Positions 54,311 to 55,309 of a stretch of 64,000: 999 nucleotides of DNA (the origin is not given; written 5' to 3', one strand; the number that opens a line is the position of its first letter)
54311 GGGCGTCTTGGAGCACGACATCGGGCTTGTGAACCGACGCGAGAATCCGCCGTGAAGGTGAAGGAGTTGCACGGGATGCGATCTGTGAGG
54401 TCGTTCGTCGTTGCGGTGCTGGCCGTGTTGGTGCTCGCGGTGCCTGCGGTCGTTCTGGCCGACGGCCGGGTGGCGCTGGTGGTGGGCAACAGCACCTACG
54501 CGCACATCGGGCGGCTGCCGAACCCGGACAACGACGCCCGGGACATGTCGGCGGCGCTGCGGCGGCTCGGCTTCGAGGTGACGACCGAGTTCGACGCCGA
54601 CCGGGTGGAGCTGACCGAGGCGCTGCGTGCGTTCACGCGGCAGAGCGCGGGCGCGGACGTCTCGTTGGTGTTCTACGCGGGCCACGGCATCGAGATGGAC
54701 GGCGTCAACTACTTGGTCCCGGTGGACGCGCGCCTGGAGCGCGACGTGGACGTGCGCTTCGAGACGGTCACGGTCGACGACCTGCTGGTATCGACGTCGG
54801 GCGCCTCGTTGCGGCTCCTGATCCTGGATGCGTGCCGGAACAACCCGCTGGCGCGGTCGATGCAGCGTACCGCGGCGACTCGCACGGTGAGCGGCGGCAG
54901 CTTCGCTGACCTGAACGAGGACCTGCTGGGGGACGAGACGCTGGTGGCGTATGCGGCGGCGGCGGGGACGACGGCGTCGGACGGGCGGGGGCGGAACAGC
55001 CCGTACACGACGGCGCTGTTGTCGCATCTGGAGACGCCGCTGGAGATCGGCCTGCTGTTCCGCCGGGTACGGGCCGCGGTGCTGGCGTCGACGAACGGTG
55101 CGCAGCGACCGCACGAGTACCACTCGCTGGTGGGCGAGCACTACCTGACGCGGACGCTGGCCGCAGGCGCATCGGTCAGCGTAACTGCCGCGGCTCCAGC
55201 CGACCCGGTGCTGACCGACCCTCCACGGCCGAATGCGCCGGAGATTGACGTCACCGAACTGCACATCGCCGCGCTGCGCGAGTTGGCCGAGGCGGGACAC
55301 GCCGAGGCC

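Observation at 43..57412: Expanded family of secreted caspase-Sel1 proteins: conserved protease head, variable repeat tail, many decayed copies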

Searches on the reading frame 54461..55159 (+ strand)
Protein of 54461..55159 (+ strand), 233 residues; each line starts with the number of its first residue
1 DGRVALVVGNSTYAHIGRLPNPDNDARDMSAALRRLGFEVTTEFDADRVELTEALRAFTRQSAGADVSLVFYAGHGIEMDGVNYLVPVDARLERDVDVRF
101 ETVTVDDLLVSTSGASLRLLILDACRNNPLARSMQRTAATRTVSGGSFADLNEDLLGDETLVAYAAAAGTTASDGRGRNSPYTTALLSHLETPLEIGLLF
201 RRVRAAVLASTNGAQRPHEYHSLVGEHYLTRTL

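Call 53: search_solved_structures(query=window:54461-55159:+, max_evalue=0.01, show_alignments=2)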
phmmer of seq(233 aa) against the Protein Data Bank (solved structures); distinct sequences matched with E-value up to 0.01: 11.
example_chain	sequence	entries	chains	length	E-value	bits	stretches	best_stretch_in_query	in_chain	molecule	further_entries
3v4o_A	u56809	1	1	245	6.9e-10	42.4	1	3-127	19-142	Mucosa-associated lymphoid tissue lymphoma translocation protein 1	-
9mkc_A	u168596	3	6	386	1.8e-09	41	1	3-127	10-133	Mucosa-associated lymphoid tissue lymphoma translocation protein 1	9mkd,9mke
8v4x_A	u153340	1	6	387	1.8e-09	41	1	3-127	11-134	Mucosa-associated lymphoid tissue lymphoma translocation protein 1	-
7pav_A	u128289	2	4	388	1.8e-09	41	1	3-127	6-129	Mucosa-associated lymphoid tissue lymphoma translocation protein 1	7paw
4i1p_A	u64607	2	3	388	1.8e-09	41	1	3-127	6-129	Mucosa-associated lymphoid tissue lymphoma translocation protein 1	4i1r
3v55_A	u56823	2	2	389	1.9e-09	41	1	3-127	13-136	Mucosa-associated lymphoid tissue lymphoma translocation protein 1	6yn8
3uo8_B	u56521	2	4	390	1.9e-09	40.9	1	3-127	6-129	Mucosa-associated lymphoid tissue lymphoma translocation protein 1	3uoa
38go_A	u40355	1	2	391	1.9e-09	40.9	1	3-127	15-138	Mucosa-associated lymphoid tissue lymphoma translocation protein 1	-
6f7i_A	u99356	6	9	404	2e-09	40.8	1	3-127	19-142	Mucosa-associated lymphoid tissue lymphoma translocation protein 1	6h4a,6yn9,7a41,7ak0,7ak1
3v4l_A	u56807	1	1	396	2.6e-09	40.5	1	3-127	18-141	Mucosa-associated lymphoid tissue lymphoma translocation protein 1 homolog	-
3bij_A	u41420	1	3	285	0.0019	21.3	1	16-142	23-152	Uncharacterized protein GSU0716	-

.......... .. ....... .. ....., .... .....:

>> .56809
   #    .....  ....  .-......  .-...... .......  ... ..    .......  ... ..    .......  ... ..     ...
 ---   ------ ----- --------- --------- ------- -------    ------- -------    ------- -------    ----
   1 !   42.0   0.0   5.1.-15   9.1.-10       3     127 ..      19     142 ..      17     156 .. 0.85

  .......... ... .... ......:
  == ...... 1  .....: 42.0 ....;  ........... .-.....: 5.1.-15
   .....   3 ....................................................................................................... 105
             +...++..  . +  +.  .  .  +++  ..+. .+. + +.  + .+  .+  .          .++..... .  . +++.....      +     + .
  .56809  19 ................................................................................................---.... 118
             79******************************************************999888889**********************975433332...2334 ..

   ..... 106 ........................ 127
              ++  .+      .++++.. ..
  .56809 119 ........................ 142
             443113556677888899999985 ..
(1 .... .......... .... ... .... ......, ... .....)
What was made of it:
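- By sequence, His, Cys and MALT1's Asp365 and Asp462 equivalents align (call 53).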

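Call 67: search_protein_representatives(protein=window:54461-55159:+)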
Query: 233 residues. Proteins with E-value up to 0.001 (for the whole library): 43939; up to 1e-10: 31207; up to 1e-30: 13019. The best 150 are listed.
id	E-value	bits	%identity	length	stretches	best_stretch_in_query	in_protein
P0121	3.3e-138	474.8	95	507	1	1-233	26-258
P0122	4.7e-138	474.3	95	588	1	1-233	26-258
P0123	5.0e-138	474.2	96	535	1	1-233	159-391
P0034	2.4e-134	462.1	94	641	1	1-233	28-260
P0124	6.8e-133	457.4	94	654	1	1-233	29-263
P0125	1.5e-129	446.5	91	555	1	1-230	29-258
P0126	3.4e-129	445.3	94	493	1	1-224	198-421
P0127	1.4e-126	436.8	89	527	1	1-230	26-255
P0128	1.3e-122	423.9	88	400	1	1-230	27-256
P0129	1.5e-122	423.6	88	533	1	1-233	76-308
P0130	2.5e-122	422.9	88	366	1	1-230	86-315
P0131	5.9e-122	421.7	96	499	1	1-210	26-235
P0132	4.5e-116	402.5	82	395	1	1-233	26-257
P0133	3.2e-114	396.4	91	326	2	1-197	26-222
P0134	6.5e-114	395.4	79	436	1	2-230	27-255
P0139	2.9e-110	383.5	77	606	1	1-231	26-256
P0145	6.8e-105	365.9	77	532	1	2-230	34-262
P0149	3.3e-104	363.7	75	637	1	3-230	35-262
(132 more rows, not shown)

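Call 72: search_protein_families(library=pfam, proteins=[P0131, P0123, P0124, P0125, P0127, P0128, P0126, P0139, P0145, P0149], max_evalue=0.001)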
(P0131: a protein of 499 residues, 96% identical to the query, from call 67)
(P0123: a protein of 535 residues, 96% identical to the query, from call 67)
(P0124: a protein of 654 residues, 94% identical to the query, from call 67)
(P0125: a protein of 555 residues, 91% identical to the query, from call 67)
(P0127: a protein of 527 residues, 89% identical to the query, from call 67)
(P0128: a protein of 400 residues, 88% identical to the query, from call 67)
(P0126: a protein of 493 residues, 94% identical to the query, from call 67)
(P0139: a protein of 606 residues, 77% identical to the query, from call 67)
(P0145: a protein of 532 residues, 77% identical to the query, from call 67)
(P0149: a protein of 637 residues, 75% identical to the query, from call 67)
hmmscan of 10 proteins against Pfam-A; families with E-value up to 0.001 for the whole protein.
P0131 (499 aa): 1 family
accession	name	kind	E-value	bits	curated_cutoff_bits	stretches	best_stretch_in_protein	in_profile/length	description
PF00656.27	Peptidase_C14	-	9e-35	120.9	21.4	1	28-233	2-212/233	Caspase domain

P0123 (535 aa): 1 family
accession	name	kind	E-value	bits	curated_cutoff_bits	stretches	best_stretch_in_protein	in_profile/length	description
PF00656.27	Peptidase_C14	-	1.1e-38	133.7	21.4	1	161-381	2-228/233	Caspase domain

P0124 (654 aa): 2 families
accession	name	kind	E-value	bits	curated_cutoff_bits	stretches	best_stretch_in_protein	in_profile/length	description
PF00656.27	Peptidase_C14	-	5.6e-35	121.5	21.4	1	31-253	2-228/233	Caspase domain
PF13620.12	CarboxypepD_reg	-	1.1e-07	32.5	32.3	0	449-517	2-62/82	Carboxypeptidase regulatory-like domain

P0125 (555 aa): 1 family
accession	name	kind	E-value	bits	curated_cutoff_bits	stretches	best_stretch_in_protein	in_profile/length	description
PF00656.27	Peptidase_C14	-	7.3e-36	124.4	21.4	1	31-250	2-227/233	Caspase domain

P0127 (527 aa): 1 family
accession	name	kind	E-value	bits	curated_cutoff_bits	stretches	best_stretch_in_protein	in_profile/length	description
PF00656.27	Peptidase_C14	-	3.1e-36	125.6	21.4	1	28-249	2-229/233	Caspase domain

P0128 (400 aa): 1 family
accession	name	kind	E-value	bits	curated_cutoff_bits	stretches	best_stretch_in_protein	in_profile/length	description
PF00656.27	Peptidase_C14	-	5.6e-35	121.5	21.4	1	29-252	2-231/233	Caspase domain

P0126 (493 aa): 1 family
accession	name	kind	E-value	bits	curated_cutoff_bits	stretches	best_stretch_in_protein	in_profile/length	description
PF00656.27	Peptidase_C14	-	7.8e-38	130.9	21.4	1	200-420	2-228/233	Caspase domain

P0139 (606 aa): 1 family
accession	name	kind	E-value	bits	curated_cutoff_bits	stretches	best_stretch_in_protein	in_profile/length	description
PF00656.27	Peptidase_C14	-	1.1e-35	123.9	21.4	1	28-252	2-232/233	Caspase domain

P0145 (532 aa): 3 families
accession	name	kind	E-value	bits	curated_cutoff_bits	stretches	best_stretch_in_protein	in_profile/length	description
PF00656.27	Peptidase_C14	-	3.8e-34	118.8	21.4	1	35-256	2-229/233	Caspase domain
PF01471.23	PG_binding_1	-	1e-12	48.5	23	1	383-433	3-53/57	Putative peptidoglycan binding domain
PF08823.16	PG_binding_2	-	0.00055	20.6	21.1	0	387-419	20-52/74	Putative peptidoglycan binding domain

P0149 (637 aa): 6 families
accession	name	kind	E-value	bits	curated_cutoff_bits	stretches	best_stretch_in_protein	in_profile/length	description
PF00656.27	Peptidase_C14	-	9.7e-35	120.8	21.4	1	35-256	2-229/233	Caspase domain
PF01471.23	PG_binding_1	-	2.6e-14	53.6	23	1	280-329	2-51/57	Putative peptidoglycan binding domain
PF13180.12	PDZ_2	-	1.5e-09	38.5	27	1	455-527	9-80/80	PDZ domain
PF00595.29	PDZ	-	3.8e-06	27.6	23.2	1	454-512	17-78/81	PDZ domain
PF17820.7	PDZ_6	-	4e-06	26.9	27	1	462-514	1-52/54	PDZ domain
PF08823.16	PG_binding_2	-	0.00084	20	21.1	0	281-316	16-51/74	Putative peptidoglycan binding domain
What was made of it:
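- Closest known: Prc-NlpI type periplasmic protease plus TPR adaptor. Same: Relatives of the head with PDZ and PG-binding tails (call 72) fit this setting.
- Heads 75-77% identical carry PG_binding_1 and PDZ tails, which are typical of envelope proteins (call 72). Close head relatives carry peptidoglycan-binding and PDZ tails, which point to the envelope (call 72).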

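Call 86: predict_structure(alignment_id=A5)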
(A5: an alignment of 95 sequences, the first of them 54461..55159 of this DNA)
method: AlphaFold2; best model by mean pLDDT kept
length: 233 residues; sequences in the alignment: 95
mean_pLDDT: 94.7   pTM: 0.93
mean pLDDT of the five models: 94.7, 94.6, 94.3, 93.5, 93.5
residues with pLDDT >= 90: 203; 70-90: 27; 50-70: 2; < 50: 1
segments of 3 or more residues with pLDDT < 50: none
pLDDT, mean of each block of 10 residues (from residue 1): 95 95 98 98 98 98 98 96 97 93 97 97 92 83 85 92 96 93 98 97 98 97 95 63
secondary structure, 60 per line:
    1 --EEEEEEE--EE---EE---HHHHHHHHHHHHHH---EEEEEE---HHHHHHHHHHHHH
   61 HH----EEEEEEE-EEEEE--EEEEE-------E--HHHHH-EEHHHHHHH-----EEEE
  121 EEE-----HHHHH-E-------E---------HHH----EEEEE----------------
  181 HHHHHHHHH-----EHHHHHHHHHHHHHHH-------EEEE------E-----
elements in order: E3-9 H22-35 E39-44 H48-62 E67-73 E75-79 E82-86 H97-101 H105-111 E117-123 H129-133 E160-164 H181-189 H196-210 E218-221
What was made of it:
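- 54386..55768 (+): Copy D: intact gene (460 aa, 4 Sel1 units). It is the upstream member of tandem pair D-E. Anatomy: signal peptide 54386-54460, head 54461-55159, linker plus N-cap 55160-55300, Sel1 units 55301-55732, cap and stop 55733-55768. AF2 head model pLDDT 94.7 (call 86).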

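Call 89: fold_search(model_id=the predicted structure, library=pdb)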
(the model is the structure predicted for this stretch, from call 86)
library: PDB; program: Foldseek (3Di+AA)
matches with E <= 10: 1304; with E <= 0.001: 324
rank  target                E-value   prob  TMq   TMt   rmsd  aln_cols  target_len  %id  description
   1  8v4x_D                6.5e-15  1.00  0.77  0.50   5.1       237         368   24  Structure of MALT1 in complex with an allosteric inhibitor (released 2024-05-01)
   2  7paw_B                2.4e-14  1.00  0.76  0.49   4.0       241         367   24  MALT1 in complex with compound 1 (released 2021-11-17)
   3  7pav_B                3.5e-14  1.00  0.78  0.50   3.7       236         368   24  MALT1 in complex with compound 1 (released 2021-11-17)
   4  4i1p_C                5.4e-14  1.00  0.76  0.48   5.3       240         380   24  Human MALT1 (caspase-IG3) in complex with activity based-probe (released 2014-07-09)
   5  8v4x_C                8.1e-14  1.00  0.77  0.51   4.7       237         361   24  Structure of MALT1 in complex with an allosteric inhibitor (released 2024-05-01)
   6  8v4x_A                9.6e-14  1.00  0.76  0.50   4.9       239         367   23  Structure of MALT1 in complex with an allosteric inhibitor (released 2024-05-01)
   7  8v4x_B                1.1e-13  1.00  0.78  0.52   4.8       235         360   23  Structure of MALT1 in complex with an allosteric inhibitor (released 2024-05-01)
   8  3uo8_C                1.2e-13  1.00  0.78  0.51   4.1       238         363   25  Crystal structure of the MALT1 paracaspase (P1 form) (released 2011-12-21)
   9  3uo8_B                1.3e-13  1.00  0.78  0.51   4.6       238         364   24  Crystal structure of the MALT1 paracaspase (P1 form) (released 2011-12-21)
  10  3v4l_A                2.0e-13  1.00  0.80  0.50   4.0       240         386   24  Mouse MALT1(caspase-IG3 domains) in complex with a irreversible peptidic inhibitor (released 2012-03-14)
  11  3v4o_A                2.2e-13  1.00  0.77  0.77   4.7       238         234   24  Human MALT1 (caspase domain) in complex with an irreversible peptidic inhibitor (released 2012-03-14)
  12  7paw_A                2.6e-13  1.00  0.77  0.53   4.0       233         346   24  MALT1 in complex with compound 1 (released 2021-11-17)
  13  8v4x_F                3.3e-13  1.00  0.79  0.53   3.7       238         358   24  Structure of MALT1 in complex with an allosteric inhibitor (released 2024-05-01)
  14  4i1p_A                3.5e-13  1.00  0.78  0.49   4.0       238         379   24  Human MALT1 (caspase-IG3) in complex with activity based-probe (released 2014-07-09)
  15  7pav_A                3.7e-13  1.00  0.78  0.52   4.4       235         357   24  MALT1 in complex with compound 1 (released 2021-11-17)
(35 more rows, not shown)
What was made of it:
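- On Peptidase family C14 (caspase / metacaspase / paracaspase / orthocaspase fold): Foldseek gives MALT1 (TM 0.77-0.80), then caspase-7, -3, -9 and CED-3 (calls 86, 89).
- Its best PDB neighbours are MALT1 paracaspase (TM 0.77-0.80 over the whole 233 aa), then caspase-7, -3 and -9 (calls 86, 89).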
